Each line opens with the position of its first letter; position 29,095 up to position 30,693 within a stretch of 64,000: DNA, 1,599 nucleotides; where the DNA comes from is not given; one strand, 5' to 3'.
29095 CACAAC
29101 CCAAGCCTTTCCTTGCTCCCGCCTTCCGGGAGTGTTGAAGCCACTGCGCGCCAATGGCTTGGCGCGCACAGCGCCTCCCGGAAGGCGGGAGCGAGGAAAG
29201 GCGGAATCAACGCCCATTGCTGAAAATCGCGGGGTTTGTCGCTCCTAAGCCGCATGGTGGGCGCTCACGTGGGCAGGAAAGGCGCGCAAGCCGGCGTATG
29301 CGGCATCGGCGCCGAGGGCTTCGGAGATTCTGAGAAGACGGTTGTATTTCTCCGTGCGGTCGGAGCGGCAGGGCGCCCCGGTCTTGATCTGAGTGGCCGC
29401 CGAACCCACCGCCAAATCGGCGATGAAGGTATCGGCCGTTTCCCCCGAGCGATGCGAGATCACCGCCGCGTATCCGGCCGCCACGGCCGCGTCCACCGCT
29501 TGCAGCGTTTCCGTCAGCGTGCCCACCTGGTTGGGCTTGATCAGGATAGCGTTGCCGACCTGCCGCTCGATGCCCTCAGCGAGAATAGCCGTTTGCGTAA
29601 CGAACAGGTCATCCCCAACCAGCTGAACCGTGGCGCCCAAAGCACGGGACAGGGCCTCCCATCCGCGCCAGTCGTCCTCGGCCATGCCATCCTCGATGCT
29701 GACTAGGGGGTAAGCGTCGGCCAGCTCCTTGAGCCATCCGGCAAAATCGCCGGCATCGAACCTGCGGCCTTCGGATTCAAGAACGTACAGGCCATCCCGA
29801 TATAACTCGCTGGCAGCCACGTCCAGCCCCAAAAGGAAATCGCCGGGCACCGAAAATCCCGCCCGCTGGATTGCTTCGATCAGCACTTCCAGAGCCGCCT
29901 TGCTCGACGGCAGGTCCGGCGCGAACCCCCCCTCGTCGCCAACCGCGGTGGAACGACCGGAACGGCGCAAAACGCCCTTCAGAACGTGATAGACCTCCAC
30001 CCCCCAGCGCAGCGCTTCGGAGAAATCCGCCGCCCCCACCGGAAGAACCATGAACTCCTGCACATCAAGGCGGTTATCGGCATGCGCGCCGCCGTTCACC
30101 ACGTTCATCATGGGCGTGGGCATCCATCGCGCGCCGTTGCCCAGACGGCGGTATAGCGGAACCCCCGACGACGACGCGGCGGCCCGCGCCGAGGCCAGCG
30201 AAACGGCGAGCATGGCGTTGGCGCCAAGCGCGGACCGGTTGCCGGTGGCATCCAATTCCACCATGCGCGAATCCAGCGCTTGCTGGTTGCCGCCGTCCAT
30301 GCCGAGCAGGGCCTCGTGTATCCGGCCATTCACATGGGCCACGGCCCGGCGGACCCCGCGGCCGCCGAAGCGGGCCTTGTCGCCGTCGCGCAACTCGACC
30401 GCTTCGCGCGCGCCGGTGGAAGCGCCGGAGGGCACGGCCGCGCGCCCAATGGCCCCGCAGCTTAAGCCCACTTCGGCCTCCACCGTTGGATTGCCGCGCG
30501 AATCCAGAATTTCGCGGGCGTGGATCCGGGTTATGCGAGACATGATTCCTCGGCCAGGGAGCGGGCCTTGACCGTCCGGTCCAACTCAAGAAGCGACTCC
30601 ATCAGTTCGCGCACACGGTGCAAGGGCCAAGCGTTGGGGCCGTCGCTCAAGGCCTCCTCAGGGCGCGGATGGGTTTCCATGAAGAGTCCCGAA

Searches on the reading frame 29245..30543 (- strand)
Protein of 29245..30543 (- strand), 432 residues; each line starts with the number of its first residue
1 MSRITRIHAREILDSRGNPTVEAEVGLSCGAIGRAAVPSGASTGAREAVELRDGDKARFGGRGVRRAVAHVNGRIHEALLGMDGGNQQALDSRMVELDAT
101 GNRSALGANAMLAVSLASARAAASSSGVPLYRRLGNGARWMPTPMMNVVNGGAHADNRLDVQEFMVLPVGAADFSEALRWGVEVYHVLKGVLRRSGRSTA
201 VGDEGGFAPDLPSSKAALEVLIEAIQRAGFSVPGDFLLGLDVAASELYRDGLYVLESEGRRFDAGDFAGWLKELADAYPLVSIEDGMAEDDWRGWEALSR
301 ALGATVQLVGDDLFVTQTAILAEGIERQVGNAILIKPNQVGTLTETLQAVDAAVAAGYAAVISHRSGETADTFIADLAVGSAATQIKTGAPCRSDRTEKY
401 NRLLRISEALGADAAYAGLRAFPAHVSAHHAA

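Call 75: search_protein_families(library=pfam, proteins=[window:29245-30543:-], max_evalue=0.00001)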
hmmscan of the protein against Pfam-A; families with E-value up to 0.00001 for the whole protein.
window:29245-30543:- (432 aa): 2 families
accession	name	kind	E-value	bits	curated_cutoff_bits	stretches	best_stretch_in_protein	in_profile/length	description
PF00113.28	Enolase_C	-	4.7e-115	384.4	21.5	1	141-420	4-291/296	Enolase, C-terminal TIM barrel domain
PF03952.21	Enolase_N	-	3.9e-54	182.8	35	1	4-133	1-130/131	Enolase, N-terminal domain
